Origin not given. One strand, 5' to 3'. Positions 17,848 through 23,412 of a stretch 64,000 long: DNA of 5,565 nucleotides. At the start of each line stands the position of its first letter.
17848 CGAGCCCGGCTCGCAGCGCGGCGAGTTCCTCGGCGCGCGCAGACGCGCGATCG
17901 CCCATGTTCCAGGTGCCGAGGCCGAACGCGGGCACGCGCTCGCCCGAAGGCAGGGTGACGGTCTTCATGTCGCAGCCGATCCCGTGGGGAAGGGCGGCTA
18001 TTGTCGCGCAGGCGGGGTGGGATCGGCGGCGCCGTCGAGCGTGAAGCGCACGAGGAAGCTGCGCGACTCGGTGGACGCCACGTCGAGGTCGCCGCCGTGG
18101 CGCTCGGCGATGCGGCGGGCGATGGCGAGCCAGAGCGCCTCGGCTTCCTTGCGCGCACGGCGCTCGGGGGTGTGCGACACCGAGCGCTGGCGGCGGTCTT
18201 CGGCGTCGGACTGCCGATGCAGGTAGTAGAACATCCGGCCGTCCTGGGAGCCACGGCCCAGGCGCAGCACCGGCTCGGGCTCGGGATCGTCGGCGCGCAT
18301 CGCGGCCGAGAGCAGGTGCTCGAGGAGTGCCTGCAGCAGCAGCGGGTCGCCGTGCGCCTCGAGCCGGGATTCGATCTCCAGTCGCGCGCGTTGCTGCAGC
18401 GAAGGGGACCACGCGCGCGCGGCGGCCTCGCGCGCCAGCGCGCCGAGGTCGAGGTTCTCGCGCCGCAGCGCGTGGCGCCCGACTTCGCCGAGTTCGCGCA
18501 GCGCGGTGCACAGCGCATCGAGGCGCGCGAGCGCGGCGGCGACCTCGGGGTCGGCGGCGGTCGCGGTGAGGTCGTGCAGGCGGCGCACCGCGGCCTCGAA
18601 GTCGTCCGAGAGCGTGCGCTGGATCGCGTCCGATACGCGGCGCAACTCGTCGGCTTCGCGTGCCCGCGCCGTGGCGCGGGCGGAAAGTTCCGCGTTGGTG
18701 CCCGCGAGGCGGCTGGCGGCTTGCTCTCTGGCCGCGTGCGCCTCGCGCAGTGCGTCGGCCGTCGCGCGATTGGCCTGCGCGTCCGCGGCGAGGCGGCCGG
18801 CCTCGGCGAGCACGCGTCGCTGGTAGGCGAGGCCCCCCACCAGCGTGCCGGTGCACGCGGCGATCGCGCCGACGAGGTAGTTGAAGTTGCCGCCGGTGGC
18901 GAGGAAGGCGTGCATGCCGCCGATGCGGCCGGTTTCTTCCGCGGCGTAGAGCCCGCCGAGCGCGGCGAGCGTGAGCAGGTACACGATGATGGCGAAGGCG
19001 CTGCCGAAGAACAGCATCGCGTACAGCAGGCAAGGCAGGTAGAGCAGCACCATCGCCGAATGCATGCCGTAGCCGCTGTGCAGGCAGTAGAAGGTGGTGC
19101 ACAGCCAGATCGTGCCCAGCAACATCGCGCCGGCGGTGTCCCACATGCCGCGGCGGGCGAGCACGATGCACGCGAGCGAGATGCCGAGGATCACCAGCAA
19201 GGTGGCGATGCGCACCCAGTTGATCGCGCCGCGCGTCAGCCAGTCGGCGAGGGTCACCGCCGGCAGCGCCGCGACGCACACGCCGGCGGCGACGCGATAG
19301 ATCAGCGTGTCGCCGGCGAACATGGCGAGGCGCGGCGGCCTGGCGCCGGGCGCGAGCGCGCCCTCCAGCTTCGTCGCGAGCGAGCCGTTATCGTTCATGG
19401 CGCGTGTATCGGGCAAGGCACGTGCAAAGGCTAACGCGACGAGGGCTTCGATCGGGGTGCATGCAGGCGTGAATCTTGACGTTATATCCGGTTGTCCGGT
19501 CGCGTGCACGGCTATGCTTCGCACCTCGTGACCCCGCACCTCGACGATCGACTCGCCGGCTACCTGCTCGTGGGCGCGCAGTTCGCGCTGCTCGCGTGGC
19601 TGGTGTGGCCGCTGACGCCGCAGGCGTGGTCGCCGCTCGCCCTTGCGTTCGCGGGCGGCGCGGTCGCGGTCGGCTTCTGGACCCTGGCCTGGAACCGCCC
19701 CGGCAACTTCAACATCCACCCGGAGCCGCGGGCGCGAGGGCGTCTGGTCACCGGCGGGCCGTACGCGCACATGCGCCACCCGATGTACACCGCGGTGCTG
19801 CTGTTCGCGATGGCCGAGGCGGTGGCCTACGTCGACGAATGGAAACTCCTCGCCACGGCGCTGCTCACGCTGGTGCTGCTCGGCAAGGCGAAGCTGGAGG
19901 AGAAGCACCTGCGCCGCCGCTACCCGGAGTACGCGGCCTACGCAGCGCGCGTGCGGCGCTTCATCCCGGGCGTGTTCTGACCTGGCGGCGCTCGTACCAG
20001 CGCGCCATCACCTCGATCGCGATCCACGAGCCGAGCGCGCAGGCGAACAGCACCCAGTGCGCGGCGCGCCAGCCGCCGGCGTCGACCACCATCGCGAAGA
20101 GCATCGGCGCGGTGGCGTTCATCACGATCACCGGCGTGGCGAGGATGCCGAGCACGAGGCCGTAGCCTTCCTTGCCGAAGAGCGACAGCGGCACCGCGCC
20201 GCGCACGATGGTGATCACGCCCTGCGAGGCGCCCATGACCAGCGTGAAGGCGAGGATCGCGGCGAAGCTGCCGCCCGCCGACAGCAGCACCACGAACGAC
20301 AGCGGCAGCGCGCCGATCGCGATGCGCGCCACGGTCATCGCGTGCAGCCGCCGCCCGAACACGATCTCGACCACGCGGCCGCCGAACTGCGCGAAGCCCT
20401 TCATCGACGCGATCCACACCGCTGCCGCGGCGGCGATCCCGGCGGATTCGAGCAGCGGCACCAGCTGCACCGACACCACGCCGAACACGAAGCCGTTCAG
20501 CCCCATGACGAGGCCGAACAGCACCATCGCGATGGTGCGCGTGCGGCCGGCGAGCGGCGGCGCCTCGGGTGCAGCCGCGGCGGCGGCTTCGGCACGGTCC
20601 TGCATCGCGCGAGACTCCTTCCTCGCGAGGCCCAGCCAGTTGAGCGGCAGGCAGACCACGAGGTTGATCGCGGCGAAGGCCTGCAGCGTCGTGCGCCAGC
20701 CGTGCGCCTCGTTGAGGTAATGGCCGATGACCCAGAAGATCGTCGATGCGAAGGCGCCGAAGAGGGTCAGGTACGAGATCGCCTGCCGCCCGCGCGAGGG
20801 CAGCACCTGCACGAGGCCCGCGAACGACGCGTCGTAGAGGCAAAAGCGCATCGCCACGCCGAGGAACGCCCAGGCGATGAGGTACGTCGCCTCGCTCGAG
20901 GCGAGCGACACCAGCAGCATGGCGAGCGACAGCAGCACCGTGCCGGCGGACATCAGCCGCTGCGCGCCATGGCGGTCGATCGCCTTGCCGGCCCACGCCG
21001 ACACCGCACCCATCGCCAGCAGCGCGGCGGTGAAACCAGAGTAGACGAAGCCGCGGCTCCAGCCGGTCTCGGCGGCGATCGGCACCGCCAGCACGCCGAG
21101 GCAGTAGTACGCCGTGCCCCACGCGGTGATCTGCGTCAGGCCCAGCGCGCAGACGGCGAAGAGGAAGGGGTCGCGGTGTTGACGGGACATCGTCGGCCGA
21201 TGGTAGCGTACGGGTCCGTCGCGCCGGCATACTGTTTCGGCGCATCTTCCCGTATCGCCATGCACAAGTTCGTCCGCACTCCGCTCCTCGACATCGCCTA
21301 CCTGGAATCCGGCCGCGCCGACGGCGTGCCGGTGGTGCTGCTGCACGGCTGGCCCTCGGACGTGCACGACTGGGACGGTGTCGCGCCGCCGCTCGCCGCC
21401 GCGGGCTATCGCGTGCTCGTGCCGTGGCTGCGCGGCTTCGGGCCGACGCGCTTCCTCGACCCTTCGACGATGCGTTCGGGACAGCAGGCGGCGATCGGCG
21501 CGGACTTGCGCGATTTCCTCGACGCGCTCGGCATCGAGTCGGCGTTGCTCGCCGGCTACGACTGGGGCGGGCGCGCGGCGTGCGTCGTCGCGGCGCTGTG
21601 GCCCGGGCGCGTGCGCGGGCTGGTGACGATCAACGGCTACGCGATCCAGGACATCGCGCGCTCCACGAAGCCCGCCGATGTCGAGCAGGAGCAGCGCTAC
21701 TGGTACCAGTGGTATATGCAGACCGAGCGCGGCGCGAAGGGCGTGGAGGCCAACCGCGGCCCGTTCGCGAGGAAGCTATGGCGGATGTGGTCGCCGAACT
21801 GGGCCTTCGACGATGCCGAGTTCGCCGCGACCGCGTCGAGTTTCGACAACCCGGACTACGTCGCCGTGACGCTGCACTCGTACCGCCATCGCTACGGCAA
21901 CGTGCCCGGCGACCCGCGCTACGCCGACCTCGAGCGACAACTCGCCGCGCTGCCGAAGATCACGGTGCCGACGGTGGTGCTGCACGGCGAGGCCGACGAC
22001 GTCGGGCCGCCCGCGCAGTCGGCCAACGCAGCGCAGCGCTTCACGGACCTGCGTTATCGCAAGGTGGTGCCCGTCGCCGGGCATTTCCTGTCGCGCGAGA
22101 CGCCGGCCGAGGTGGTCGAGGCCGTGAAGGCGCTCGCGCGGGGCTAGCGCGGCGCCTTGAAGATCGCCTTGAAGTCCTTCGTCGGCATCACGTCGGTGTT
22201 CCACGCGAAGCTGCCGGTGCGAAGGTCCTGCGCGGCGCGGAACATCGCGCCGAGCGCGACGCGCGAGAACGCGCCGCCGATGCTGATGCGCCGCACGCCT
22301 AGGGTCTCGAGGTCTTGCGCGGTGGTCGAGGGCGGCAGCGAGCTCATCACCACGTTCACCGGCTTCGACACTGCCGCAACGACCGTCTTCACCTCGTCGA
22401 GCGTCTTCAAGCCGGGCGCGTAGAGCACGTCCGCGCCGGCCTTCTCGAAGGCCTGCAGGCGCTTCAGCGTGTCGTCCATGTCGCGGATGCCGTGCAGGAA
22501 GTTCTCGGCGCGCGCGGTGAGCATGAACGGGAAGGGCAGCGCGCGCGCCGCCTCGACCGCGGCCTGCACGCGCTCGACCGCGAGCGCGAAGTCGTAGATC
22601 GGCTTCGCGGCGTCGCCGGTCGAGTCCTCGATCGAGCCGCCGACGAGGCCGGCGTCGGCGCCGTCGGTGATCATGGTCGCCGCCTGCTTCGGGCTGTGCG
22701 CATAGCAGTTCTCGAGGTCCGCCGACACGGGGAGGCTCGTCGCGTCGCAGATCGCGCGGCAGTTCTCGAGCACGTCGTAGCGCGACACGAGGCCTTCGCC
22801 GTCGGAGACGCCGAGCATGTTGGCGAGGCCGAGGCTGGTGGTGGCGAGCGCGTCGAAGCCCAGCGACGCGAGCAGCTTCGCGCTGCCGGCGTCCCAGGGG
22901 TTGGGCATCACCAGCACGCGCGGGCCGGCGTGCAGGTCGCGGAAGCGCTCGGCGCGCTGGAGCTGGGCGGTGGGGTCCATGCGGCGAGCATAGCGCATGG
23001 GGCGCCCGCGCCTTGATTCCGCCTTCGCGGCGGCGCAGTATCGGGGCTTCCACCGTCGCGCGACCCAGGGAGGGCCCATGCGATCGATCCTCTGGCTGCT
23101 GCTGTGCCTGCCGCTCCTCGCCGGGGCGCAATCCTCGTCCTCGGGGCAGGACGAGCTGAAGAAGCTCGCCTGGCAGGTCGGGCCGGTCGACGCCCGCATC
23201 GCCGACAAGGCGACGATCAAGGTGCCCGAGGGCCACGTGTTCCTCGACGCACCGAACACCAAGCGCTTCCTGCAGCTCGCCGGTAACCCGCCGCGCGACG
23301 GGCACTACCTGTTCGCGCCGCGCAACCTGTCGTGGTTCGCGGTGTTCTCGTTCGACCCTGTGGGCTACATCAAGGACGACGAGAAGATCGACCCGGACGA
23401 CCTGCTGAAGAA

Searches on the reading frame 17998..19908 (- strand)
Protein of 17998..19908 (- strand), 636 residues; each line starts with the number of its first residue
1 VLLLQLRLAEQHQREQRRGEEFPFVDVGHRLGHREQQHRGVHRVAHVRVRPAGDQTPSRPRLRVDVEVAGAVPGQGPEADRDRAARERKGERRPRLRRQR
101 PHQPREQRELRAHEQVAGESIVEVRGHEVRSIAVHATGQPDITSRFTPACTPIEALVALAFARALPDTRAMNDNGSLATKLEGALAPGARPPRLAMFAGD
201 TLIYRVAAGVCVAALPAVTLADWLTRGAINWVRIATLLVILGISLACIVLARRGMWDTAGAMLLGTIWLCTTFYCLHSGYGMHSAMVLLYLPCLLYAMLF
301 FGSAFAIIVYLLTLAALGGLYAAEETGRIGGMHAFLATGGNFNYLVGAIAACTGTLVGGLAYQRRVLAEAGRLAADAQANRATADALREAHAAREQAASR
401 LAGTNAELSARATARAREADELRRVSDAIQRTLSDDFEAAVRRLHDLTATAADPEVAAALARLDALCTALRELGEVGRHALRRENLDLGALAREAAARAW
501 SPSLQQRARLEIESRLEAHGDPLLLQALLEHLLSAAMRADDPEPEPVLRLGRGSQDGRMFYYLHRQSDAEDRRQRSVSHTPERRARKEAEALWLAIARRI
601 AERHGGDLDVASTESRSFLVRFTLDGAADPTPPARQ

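Call 22: search_protein_families(library=pfam, proteins=[window:17998-19908:-])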
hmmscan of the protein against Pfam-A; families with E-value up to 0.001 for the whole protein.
window:17998-19908:- (636 aa): 1 family
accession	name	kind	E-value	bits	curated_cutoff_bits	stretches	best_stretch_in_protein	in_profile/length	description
PF02518.31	HATPase_c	-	0.00071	20.4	26.4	0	520-625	1-108/111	Histidine kinase-, DNA gyrase B-, and HSP90-like ATPase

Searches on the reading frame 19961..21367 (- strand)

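Call 22: search_protein_families(library=pfam, proteins=[window:19961-21367:-])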
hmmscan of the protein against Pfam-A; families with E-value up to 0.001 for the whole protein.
window:19961-21367:- (468 aa): 1 family
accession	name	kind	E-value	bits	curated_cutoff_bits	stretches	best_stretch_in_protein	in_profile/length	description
PF07690.21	MFS_1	-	5.4e-20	72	33.4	2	85-321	10-248/347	Major Facilitator Superfamily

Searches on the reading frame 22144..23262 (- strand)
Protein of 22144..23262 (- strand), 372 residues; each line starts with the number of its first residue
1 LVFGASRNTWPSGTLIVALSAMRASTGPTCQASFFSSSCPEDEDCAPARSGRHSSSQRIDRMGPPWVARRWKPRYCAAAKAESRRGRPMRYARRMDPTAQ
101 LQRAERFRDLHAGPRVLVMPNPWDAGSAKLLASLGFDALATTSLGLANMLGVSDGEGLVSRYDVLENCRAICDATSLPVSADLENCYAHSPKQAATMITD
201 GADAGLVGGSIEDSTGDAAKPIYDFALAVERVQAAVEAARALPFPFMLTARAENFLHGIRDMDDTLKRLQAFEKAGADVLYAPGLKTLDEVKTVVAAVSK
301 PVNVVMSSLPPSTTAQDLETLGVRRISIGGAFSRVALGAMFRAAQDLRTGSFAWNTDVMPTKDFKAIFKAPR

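Call 23: search_protein_families(library=pfam, proteins=[window:22144-23262:-])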
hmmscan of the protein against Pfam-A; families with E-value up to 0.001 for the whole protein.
window:22144-23262:- (372 aa): 1 family
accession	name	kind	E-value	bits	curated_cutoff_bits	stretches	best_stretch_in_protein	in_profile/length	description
PF13714.12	PEP_mutase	-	1.1e-72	244.9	31.5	1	107-347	1-239/240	Phosphoenolpyruvate phosphomutase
